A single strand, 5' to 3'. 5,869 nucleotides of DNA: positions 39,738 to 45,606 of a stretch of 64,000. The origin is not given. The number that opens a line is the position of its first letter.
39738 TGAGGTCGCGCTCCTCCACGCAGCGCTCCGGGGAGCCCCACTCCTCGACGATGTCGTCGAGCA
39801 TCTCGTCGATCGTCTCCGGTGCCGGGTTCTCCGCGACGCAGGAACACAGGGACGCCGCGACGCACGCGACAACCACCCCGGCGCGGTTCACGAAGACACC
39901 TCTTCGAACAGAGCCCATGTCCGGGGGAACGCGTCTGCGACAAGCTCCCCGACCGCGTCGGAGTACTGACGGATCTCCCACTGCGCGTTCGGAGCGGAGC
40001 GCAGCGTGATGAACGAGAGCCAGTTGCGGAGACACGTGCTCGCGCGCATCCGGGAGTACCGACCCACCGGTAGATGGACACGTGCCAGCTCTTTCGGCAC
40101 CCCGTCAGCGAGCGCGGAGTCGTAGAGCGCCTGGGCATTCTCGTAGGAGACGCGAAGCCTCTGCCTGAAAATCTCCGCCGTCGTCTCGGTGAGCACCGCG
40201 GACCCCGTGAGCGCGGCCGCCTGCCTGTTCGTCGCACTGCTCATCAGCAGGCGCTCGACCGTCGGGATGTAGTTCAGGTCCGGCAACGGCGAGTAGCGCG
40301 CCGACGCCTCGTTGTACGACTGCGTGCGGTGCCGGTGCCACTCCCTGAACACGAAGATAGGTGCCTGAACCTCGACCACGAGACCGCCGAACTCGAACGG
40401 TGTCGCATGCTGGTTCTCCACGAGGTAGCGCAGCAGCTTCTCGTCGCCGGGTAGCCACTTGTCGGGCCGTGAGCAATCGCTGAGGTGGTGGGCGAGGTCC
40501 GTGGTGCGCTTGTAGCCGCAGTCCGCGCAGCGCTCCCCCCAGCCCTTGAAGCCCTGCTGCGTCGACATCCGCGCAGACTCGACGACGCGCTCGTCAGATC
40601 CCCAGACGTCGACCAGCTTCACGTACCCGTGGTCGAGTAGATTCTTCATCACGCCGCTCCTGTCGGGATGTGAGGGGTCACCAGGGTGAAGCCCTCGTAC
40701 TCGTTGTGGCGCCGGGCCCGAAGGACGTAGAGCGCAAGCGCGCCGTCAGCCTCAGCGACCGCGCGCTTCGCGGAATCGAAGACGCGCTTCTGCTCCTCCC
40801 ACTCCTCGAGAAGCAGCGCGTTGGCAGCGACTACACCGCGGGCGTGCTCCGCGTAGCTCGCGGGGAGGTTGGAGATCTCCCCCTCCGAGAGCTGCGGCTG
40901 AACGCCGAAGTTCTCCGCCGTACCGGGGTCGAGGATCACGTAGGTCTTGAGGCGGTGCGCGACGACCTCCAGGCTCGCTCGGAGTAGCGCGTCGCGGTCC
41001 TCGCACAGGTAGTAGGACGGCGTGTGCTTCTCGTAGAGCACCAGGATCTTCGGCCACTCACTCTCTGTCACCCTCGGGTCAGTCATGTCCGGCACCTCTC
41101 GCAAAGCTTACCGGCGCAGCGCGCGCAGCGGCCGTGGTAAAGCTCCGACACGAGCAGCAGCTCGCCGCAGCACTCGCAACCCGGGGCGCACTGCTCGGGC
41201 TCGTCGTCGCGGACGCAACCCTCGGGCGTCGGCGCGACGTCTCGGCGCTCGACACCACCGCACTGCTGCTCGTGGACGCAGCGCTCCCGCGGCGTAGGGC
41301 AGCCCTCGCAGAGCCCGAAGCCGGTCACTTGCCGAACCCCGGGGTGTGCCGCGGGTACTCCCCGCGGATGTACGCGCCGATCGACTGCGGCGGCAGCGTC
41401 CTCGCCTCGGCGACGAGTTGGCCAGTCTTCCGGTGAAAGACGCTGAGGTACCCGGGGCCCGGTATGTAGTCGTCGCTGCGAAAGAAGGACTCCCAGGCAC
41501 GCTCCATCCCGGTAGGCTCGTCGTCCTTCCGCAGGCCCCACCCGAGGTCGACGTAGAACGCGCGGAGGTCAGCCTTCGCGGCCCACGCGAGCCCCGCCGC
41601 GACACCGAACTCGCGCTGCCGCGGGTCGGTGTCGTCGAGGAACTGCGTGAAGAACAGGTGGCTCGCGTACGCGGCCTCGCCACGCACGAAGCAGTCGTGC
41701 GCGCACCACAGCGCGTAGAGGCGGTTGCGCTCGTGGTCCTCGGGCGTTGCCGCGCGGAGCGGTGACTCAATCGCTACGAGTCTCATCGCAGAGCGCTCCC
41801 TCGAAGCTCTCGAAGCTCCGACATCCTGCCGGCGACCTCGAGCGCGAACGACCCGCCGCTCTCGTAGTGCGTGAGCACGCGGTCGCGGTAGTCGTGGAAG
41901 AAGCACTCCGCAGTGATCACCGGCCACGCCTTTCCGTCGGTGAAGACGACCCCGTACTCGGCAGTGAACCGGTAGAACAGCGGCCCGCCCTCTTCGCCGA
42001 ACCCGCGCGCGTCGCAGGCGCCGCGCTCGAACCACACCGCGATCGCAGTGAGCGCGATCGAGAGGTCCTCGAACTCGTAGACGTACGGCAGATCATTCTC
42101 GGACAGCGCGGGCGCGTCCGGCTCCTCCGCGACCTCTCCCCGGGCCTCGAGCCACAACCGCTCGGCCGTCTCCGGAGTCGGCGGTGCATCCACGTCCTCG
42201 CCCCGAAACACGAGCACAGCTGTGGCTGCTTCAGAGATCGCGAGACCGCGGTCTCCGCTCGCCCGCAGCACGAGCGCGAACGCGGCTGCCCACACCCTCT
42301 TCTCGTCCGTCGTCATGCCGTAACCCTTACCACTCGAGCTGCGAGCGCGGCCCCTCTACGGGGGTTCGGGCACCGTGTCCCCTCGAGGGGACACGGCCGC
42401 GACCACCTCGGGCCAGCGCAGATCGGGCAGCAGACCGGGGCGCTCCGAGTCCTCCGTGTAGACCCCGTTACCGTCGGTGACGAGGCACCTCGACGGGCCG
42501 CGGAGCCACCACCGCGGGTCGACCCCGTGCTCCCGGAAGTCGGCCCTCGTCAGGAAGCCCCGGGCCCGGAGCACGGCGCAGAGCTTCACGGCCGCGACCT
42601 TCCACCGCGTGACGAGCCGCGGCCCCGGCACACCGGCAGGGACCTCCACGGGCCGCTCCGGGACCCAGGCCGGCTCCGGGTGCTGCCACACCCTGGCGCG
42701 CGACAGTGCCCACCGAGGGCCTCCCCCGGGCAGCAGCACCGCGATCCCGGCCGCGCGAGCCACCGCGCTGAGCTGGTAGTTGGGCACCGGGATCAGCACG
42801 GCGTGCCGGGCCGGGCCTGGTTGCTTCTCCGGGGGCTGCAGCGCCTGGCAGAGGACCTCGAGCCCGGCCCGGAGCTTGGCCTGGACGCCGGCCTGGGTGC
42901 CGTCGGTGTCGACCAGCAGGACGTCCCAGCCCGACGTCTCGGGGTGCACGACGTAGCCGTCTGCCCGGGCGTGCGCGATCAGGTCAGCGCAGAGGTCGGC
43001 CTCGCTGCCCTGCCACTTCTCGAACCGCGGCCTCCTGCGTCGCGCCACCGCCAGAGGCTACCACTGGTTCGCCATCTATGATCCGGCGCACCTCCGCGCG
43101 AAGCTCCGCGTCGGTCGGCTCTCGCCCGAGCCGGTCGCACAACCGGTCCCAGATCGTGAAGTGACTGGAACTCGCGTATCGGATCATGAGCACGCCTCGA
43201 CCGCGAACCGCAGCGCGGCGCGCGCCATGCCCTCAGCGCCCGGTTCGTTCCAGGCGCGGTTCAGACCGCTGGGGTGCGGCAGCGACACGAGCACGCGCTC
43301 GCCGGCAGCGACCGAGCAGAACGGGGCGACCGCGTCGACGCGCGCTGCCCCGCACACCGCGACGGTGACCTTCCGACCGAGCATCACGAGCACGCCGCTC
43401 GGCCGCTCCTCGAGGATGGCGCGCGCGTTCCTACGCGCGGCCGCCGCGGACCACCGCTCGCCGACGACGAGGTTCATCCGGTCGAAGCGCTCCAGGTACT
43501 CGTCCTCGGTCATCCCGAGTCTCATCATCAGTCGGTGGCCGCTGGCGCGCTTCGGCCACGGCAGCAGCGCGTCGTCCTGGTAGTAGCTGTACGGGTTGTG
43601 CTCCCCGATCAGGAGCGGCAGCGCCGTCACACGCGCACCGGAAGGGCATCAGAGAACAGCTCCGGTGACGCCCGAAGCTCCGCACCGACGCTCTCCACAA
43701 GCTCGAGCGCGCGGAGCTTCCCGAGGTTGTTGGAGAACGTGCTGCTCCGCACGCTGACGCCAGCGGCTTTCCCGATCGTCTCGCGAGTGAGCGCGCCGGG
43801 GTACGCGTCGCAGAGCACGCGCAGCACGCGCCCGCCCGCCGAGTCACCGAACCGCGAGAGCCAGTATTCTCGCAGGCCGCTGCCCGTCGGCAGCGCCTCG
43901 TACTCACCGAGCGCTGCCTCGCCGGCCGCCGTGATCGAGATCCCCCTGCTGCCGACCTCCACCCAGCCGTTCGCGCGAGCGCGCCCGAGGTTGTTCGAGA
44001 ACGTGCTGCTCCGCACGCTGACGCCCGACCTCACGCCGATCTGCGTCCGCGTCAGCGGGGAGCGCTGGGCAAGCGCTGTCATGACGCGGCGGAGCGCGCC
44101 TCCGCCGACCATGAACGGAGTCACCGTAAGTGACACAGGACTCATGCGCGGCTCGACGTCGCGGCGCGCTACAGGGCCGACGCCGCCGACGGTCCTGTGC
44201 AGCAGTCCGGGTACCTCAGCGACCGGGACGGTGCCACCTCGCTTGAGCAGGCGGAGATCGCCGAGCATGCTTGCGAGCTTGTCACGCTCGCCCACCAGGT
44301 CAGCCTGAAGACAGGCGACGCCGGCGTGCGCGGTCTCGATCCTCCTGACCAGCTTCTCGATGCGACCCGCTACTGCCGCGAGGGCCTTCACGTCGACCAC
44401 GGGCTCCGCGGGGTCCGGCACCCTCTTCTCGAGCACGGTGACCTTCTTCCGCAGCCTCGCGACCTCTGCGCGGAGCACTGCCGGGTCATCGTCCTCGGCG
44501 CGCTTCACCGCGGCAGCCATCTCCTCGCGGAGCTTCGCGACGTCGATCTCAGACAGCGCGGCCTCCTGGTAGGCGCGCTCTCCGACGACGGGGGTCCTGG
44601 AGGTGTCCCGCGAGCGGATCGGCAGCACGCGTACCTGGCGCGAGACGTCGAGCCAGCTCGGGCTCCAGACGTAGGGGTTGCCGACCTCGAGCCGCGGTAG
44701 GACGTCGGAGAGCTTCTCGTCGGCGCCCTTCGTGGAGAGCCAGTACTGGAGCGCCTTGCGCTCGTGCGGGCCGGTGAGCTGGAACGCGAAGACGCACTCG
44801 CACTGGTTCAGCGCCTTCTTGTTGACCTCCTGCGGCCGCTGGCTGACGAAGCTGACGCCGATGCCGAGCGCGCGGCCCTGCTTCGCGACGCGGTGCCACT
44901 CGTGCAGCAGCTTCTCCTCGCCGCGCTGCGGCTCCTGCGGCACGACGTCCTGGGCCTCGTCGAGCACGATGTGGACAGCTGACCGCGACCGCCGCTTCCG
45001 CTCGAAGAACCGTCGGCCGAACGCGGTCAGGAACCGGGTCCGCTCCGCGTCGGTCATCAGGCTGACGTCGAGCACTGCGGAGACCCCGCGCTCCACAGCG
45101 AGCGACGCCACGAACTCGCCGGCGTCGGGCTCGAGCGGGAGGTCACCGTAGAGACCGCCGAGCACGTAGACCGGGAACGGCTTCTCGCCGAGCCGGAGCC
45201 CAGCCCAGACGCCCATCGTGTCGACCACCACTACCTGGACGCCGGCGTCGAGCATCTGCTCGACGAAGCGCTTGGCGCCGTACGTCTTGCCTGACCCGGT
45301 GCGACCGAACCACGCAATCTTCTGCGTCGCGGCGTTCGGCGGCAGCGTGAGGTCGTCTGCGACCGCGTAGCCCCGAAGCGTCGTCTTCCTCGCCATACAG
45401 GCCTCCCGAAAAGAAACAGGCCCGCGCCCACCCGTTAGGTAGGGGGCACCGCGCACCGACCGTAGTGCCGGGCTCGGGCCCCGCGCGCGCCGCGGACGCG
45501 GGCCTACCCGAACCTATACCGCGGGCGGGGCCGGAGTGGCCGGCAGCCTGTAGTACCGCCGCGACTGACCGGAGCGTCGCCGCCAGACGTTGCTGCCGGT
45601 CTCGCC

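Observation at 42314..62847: Second promoter class CCGCGS-N13-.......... feeding leaderless genes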

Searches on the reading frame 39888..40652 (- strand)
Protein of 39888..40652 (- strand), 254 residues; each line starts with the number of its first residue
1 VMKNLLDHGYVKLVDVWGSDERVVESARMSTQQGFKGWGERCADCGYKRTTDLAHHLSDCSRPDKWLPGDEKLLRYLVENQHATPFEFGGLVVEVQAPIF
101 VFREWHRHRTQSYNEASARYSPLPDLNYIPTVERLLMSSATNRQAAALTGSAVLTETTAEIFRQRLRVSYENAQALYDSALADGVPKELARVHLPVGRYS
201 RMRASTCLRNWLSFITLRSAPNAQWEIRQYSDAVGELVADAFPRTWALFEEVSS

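Call 34: search_protein_families(library=pfam, proteins=[window:39888-40652:-], max_evalue=0.001)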
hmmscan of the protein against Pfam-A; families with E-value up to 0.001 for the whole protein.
window:39888-40652:- (254 aa): 1 family
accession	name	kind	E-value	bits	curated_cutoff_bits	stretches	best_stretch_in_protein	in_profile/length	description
PF02511.20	Thy1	-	7.6e-38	130.6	24.8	1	12-243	1-190/191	Thymidylate synthase complementing protein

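Call 52: find_related_loci(query=window:39888-40652:-, collection=genome_contigs, flank=1000)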
Query window:39888-40652:- (254 aa) in genome_contigs; peptide patterns used: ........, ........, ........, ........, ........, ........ (x = any residue, [..] = any of these).
112 stretches matched a pattern; 27 encode a relative of the query (tblastn E <= 1e-3); 27 distinct loci.
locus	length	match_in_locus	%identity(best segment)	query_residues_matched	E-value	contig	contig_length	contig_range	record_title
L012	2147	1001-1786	63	1-254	6e-107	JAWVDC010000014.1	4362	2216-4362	MAG: Gaiellaceae bacterium isolate BP_398 scaffold_2524226, whole genome shotgun sequence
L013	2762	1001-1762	59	3-251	3e-98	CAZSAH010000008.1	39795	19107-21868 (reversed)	MAG TPA_asm: uncultured Alphaproteobacteria bacterium isolate SRP193066_co2_196 genome assembly, contig: NODE_461_length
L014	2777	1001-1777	58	5-251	3e-98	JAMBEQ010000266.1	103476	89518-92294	MAG: Methylocystis sp. isolate bin.170_fp k127_9938433, whole genome shotgun sequence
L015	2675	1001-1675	59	4-251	2e-97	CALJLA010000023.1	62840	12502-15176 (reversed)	MAG TPA_asm: uncultured proteobacterium isolate SRR7515930_bin.63_CONCOCT_v1.1_MAG genome assembly, contig: ERZ869936.22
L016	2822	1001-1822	56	5-251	5e-95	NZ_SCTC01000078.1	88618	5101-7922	MAG: Phenylobacterium sp. isolate FW300_bin.35 FW300_bin.35-164640, whole genome shotgun sequence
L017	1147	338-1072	58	5-249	3e-101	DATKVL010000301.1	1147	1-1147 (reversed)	MAG TPA_asm: Dehalococcoidia bacterium isolate SMAG_U14132 k141_2226724, whole genome shotgun sequence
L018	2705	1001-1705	57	4-251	4e-93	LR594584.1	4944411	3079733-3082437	Gemmataceae bacterium isolate CJuql4 genome assembly, scaffold: Scf2, whole genome shotgun sequence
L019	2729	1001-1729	57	5-252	2e-92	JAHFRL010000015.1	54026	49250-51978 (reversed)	MAG: Betaproteobacteria bacterium isolate nzgw573 NODE_51_length_54027_cov_24.156810, whole genome shotgun sequence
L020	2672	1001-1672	55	5-251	9e-89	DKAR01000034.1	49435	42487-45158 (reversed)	MAG TPA_asm: Proteobacteria bacterium UBA6921 UBA6921_contig_2271, whole genome shotgun sequence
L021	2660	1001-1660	54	4-251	6e-88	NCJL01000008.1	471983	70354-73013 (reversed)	MAG: Gallionellales bacterium 39-52-133 lw04302015_39_scaffold_53, whole genome shotgun sequence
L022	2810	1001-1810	48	1-251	2e-83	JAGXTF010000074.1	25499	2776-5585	MAG: Bacteroidetes bacterium isolate CROMO_BS_85_0 c_000000706763, whole genome shotgun sequence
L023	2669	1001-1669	50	5-251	8e-80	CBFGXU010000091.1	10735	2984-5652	MAG TPA_asm: uncultured Nitrosomonas sp. isolate SRR32277357_concoct_63 genome assembly, contig: ERZ27321080.1970, whole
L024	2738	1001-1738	46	1-254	8e-71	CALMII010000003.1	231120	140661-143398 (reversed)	MAG TPA_asm: uncultured Steroidobacter sp. isolate SRR2107171_bin.15_CONCOCT_v1.1_MAG genome assembly, contig: ERZ794917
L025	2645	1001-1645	44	5-251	1e-66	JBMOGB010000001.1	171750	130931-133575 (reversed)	MAG: Bacteroidia bacterium isolate Deming_bin.278 contig43, whole genome shotgun sequence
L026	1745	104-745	34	4-249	8e-38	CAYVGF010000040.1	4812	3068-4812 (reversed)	MAG TPA_asm: uncultured Candidatus Saccharibacteria bacterium isolate SRP216583_co2_249 genome assembly, contig: NODE_16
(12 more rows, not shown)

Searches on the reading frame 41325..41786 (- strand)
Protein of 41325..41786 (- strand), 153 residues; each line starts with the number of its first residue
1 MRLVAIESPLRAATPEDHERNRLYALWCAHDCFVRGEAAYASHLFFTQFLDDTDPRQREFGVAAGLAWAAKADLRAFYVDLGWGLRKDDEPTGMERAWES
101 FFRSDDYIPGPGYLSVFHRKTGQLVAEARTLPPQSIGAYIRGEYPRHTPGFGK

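Call 33: search_protein_families(library=phrogs, proteins=[window:41325-41786:-], max_evalue=0.001)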
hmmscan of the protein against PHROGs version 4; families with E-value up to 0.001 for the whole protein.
window:41325-41786:- (153 aa): 2 families
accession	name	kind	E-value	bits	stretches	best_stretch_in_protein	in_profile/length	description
phrog_24212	-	unknown function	1.1e-11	45.5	1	2-82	95-177/204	-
phrog_355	-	DNA, RNA and nucleotide metabolism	6.2e-07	30.1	1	1-82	74-150/249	nucleoside 2-deoxyribosyltransferase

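Call 34: search_protein_families(library=pfam, proteins=[window:41325-41786:-], max_evalue=0.001)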
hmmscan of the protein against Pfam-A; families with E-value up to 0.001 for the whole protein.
window:41325-41786:- (153 aa): 1 family
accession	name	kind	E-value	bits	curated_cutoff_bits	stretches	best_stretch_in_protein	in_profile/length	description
PF24963.1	DUF7768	-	1.2e-16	61.2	26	1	3-78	2-73/98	Domain of unknown function (DUF7768)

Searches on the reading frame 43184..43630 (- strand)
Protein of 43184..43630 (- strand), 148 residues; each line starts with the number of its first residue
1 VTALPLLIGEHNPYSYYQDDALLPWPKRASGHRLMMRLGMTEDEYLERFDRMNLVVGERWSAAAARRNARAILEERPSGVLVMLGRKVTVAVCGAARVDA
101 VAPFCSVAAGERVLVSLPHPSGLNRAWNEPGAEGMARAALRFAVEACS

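Call 81: search_protein_families(library=pfam, proteins=[window:43184-43630:-], max_evalue=0.01)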
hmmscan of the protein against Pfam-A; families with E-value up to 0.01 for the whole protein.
window:43184-43630:- (148 aa): 1 family
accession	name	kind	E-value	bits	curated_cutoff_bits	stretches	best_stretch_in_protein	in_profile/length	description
PF03167.25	UDG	-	0.0013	19.3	24.3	1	66-130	69-128/141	Uracil DNA glycosylase superfamily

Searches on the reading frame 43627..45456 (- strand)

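Call 22: search_protein_families(library=pfam, proteins=[window:43627-45456:-], max_evalue=0.01)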
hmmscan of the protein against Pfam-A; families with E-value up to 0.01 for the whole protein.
window:43627-45456:- (609 aa): 9 families
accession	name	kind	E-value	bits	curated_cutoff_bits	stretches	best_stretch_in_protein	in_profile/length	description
PF12846.13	AAA_10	-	1e-06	28.5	27.5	1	143-258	226-334/362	AAA-like domain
PF05872.18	HerA_C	-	7e-06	25.4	22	0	51-87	28-64/502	Helicase HerA-like C-terminal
PF01935.23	DUF87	-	1.5e-05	25.7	23.2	1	41-82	20-62/220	Helicase HerA, central domain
PF25213.1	HVO_A0261_N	-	3.1e-05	24.2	35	1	456-522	14-77/86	HVO_A0261 N-terminal domain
PF10412.15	TrwB_AAD_bind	-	7.2e-05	22.3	20.5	1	36-84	7-55/387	Type IV secretion-system coupling protein DNA-binding domain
PF13401.12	AAA_22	-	0.00016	22.4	27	1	50-192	11-109/130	AAA domain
PF12840.13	HTH_20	-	0.00059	20.2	27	0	543-590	8-51/51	Helix-turn-helix domain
PF13545.12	HTH_Crp_2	-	0.0038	17.6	27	0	466-509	21-62/70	Crp-like helix-turn-helix domain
PF13191.12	AAA_16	-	0.0089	17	32.6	0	51-171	31-144/167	AAA ATPase domain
